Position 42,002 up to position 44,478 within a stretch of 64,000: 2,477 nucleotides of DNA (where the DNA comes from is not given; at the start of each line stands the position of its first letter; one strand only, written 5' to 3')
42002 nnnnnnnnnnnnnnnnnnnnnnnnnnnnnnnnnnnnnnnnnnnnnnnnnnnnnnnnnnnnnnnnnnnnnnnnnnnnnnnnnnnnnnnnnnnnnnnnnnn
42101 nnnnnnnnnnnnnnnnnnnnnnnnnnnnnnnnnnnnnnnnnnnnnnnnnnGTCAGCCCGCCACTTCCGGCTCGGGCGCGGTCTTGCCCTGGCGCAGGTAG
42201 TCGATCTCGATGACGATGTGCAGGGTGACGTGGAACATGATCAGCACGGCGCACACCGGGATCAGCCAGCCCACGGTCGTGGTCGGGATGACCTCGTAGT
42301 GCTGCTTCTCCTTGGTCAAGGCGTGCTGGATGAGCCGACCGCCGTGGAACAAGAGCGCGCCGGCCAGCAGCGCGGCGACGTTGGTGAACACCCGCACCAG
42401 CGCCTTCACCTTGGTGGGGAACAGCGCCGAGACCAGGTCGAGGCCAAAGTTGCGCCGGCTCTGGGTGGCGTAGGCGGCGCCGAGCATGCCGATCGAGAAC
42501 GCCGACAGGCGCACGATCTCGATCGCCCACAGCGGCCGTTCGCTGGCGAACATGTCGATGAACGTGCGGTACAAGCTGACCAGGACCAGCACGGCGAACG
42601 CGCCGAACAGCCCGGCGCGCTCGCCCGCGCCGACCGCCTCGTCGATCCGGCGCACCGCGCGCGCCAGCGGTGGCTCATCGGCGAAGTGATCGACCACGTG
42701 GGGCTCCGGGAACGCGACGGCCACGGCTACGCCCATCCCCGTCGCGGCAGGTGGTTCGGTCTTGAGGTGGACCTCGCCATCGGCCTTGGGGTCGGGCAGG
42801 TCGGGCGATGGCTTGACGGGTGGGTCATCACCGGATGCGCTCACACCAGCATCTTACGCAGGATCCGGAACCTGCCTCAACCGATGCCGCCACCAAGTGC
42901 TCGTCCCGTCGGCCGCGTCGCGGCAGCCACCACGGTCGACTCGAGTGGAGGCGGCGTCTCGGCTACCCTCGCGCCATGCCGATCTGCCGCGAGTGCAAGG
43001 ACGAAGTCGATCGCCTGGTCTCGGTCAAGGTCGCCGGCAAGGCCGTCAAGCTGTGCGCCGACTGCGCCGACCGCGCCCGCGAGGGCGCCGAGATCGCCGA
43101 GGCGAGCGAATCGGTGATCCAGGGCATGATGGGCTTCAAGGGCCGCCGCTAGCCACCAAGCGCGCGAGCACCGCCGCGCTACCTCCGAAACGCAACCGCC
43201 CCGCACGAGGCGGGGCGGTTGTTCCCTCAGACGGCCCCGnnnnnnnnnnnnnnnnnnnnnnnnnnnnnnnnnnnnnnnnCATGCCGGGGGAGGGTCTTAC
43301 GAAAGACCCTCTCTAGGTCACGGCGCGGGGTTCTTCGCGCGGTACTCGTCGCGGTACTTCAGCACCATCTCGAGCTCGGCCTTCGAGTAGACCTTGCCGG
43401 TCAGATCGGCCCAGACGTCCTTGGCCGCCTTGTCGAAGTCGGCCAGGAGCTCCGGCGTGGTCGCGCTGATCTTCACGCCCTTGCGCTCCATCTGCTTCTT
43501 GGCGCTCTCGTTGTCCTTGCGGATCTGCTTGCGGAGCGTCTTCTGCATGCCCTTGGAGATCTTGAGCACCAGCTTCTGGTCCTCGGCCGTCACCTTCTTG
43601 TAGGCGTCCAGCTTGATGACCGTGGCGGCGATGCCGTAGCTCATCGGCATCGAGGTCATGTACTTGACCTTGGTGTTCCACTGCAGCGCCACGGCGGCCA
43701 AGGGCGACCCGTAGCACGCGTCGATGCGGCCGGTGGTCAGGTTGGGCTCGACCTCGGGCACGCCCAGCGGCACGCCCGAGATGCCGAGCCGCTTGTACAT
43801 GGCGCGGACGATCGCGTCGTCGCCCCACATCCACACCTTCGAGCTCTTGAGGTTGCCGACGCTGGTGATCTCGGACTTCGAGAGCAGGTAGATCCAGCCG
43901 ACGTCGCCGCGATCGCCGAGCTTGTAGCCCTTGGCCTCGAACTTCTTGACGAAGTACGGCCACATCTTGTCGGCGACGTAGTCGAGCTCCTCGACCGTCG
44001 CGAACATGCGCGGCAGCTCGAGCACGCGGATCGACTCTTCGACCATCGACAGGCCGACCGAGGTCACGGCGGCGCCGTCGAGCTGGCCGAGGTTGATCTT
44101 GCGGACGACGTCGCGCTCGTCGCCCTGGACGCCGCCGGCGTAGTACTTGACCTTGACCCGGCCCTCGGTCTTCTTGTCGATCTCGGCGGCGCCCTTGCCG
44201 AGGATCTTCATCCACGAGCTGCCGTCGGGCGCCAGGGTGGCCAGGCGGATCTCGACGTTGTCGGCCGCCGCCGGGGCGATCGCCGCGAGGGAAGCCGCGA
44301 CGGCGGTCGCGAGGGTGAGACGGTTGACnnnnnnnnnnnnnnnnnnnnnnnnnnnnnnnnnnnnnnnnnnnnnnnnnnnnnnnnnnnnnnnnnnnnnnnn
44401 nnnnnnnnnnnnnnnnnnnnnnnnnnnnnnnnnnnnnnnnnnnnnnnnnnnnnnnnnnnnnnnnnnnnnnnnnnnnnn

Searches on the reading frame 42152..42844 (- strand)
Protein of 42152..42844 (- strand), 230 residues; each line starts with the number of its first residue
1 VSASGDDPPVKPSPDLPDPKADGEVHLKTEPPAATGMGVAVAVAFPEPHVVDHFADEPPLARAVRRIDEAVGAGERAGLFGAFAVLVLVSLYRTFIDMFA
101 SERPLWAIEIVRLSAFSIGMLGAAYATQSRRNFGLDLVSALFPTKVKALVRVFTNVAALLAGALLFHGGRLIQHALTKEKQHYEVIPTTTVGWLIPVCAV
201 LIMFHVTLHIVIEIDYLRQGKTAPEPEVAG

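Call 3: search_protein_families(library=pfam, proteins=[window:42152-42844:-], max_evalue=0.01)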
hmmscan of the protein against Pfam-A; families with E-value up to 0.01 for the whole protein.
window:42152-42844:- (230 aa): 1 family
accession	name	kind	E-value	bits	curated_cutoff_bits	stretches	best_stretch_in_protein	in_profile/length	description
PF04290.18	DctQ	-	2e-15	57.3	28.3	1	88-211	7-127/132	Tripartite ATP-independent periplasmic transporters, DctQ component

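Call 17: search_protein_families(library=ncbifam, proteins=[window:42152-42844:-], max_evalue=0.01)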
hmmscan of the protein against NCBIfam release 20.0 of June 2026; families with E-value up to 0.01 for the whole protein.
window:42152-42844:- (230 aa): 0 families

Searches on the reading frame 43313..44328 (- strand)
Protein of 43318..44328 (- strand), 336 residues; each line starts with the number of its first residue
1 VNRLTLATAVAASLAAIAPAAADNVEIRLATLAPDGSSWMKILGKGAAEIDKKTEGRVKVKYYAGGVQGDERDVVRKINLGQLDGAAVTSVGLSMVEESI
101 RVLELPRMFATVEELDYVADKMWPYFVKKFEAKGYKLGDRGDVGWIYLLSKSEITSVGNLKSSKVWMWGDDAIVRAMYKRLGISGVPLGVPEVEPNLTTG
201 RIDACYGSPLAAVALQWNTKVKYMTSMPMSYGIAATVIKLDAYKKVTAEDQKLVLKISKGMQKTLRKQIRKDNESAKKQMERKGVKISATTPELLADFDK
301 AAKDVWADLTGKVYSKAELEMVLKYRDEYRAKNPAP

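Call 10: search_protein_families(library=pfam, proteins=[window:43313-44215:-], max_evalue=0.01)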
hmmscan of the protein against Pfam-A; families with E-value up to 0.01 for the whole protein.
window:43313-44215:- (300 aa): 0 families

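Call 17: search_protein_families(library=ncbifam, proteins=[window:43318-44328:-], max_evalue=0.01)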
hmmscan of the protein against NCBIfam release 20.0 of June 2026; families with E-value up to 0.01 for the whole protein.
window:43318-44328:- (336 aa): 2 families
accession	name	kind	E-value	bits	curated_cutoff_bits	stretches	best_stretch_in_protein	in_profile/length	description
NF037995.1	TRAP_S1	subfamily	8.3e-80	268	50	1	28-298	1-271/271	TRAP transporter substrate-binding protein DctP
TIGR00787.1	dctP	subfamily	1.4e-15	57.4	175.05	1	41-283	13-256/257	DctP family TRAP transporter solute-binding subunit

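Call 65: search_solved_structures(query=window:43318-44328:-, max_evalue=0.00001, show_alignments=1)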
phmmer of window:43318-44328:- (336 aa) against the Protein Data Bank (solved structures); distinct sequences matched with E-value up to 0.00001: 45.
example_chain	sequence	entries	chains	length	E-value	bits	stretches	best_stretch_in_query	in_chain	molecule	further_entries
4pdh_A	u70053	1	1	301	5.3e-17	65.3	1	45-325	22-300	TRAP dicarboxylate transporter, DctP subunit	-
4ng7_A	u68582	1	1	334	5.7e-15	58.6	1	26-288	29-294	TRAP periplasmic solute binding protein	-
4x04_A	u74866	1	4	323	1.4e-14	57.4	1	27-288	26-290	solute binding protein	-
4nq8_A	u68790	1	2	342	1.5e-14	57.2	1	4-308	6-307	Putative periplasmic substrate-binding transport protein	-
3u65_B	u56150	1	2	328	1.6e-14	57.2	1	21-298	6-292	Tp33 protein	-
4di3_D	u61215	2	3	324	3.2e-14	56.1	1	23-298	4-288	TatP(T) (Tp0957)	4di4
4p9k_A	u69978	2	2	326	2.6e-13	53.2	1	42-291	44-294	TRAP dicarboxylate transporter, DctP subunit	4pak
4n8y_A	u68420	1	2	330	4.2e-13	52.5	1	10-311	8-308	Putative TRAP-type C4-dicarboxylate transport system, binding periplasmic protein (DctP su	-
4xfe_A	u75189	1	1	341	1.3e-12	50.8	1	14-288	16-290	TRAP dicarboxylate transporter subunit DctP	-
4p47_A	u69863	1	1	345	1.7e-12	50.5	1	7-317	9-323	TRAP dicarboxylate transporter, DctP subunit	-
4pdd_A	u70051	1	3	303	4e-11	46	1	48-288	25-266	TRAP dicarboxylate transporter, DctP subunit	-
2xxk_A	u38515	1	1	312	8.4e-11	44.9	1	37-318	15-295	SIALIC ACID-BINDING PERIPLASMIC PROTEIN SIAP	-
4x8r_A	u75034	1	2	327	1.4e-10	44.2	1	25-318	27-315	TRAP dicarboxylate transporter, DctP subunit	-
4p8b_A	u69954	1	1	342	1.6e-10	44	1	4-306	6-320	TRAP-type transporter, periplasmic component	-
3b50_A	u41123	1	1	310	2.7e-10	43.3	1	37-318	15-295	Sialic acid-binding periplasmic protein siaP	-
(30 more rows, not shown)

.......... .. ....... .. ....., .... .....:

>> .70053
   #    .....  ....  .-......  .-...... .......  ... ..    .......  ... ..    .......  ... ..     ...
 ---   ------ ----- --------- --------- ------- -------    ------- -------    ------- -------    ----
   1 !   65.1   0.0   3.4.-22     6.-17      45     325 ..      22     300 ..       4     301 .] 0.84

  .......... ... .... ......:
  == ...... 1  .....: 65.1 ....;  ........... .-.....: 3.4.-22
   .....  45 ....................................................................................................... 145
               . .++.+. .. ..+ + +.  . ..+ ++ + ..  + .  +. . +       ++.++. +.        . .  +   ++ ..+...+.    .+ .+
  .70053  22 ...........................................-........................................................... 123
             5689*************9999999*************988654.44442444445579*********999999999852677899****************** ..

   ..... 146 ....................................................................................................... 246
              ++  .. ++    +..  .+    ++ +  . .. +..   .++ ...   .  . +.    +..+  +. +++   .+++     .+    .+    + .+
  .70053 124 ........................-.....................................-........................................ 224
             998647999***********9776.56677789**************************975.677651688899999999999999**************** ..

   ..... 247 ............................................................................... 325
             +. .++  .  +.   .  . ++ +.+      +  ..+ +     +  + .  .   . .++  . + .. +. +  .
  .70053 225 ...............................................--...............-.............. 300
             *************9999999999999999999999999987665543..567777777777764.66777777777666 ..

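Call 68: search_solved_structures(query=window:43318-44328:-, max_evalue=1e-13, show_alignments=5)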
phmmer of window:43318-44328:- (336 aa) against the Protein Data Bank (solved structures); distinct sequences matched with E-value up to 1e-13: 6.
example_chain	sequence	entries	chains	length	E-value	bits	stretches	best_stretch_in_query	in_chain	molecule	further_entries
4pdh_A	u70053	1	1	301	5.3e-17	65.3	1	45-325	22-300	TRAP dicarboxylate transporter, DctP subunit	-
4ng7_A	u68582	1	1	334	5.7e-15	58.6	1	26-288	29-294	TRAP periplasmic solute binding protein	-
4x04_A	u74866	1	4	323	1.4e-14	57.4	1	27-288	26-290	solute binding protein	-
4nq8_A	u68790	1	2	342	1.5e-14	57.2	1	4-308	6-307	Putative periplasmic substrate-binding transport protein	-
3u65_B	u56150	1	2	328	1.6e-14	57.2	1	21-298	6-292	Tp33 protein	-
4di3_D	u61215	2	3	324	3.2e-14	56.1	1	23-298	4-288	TatP(T) (Tp0957)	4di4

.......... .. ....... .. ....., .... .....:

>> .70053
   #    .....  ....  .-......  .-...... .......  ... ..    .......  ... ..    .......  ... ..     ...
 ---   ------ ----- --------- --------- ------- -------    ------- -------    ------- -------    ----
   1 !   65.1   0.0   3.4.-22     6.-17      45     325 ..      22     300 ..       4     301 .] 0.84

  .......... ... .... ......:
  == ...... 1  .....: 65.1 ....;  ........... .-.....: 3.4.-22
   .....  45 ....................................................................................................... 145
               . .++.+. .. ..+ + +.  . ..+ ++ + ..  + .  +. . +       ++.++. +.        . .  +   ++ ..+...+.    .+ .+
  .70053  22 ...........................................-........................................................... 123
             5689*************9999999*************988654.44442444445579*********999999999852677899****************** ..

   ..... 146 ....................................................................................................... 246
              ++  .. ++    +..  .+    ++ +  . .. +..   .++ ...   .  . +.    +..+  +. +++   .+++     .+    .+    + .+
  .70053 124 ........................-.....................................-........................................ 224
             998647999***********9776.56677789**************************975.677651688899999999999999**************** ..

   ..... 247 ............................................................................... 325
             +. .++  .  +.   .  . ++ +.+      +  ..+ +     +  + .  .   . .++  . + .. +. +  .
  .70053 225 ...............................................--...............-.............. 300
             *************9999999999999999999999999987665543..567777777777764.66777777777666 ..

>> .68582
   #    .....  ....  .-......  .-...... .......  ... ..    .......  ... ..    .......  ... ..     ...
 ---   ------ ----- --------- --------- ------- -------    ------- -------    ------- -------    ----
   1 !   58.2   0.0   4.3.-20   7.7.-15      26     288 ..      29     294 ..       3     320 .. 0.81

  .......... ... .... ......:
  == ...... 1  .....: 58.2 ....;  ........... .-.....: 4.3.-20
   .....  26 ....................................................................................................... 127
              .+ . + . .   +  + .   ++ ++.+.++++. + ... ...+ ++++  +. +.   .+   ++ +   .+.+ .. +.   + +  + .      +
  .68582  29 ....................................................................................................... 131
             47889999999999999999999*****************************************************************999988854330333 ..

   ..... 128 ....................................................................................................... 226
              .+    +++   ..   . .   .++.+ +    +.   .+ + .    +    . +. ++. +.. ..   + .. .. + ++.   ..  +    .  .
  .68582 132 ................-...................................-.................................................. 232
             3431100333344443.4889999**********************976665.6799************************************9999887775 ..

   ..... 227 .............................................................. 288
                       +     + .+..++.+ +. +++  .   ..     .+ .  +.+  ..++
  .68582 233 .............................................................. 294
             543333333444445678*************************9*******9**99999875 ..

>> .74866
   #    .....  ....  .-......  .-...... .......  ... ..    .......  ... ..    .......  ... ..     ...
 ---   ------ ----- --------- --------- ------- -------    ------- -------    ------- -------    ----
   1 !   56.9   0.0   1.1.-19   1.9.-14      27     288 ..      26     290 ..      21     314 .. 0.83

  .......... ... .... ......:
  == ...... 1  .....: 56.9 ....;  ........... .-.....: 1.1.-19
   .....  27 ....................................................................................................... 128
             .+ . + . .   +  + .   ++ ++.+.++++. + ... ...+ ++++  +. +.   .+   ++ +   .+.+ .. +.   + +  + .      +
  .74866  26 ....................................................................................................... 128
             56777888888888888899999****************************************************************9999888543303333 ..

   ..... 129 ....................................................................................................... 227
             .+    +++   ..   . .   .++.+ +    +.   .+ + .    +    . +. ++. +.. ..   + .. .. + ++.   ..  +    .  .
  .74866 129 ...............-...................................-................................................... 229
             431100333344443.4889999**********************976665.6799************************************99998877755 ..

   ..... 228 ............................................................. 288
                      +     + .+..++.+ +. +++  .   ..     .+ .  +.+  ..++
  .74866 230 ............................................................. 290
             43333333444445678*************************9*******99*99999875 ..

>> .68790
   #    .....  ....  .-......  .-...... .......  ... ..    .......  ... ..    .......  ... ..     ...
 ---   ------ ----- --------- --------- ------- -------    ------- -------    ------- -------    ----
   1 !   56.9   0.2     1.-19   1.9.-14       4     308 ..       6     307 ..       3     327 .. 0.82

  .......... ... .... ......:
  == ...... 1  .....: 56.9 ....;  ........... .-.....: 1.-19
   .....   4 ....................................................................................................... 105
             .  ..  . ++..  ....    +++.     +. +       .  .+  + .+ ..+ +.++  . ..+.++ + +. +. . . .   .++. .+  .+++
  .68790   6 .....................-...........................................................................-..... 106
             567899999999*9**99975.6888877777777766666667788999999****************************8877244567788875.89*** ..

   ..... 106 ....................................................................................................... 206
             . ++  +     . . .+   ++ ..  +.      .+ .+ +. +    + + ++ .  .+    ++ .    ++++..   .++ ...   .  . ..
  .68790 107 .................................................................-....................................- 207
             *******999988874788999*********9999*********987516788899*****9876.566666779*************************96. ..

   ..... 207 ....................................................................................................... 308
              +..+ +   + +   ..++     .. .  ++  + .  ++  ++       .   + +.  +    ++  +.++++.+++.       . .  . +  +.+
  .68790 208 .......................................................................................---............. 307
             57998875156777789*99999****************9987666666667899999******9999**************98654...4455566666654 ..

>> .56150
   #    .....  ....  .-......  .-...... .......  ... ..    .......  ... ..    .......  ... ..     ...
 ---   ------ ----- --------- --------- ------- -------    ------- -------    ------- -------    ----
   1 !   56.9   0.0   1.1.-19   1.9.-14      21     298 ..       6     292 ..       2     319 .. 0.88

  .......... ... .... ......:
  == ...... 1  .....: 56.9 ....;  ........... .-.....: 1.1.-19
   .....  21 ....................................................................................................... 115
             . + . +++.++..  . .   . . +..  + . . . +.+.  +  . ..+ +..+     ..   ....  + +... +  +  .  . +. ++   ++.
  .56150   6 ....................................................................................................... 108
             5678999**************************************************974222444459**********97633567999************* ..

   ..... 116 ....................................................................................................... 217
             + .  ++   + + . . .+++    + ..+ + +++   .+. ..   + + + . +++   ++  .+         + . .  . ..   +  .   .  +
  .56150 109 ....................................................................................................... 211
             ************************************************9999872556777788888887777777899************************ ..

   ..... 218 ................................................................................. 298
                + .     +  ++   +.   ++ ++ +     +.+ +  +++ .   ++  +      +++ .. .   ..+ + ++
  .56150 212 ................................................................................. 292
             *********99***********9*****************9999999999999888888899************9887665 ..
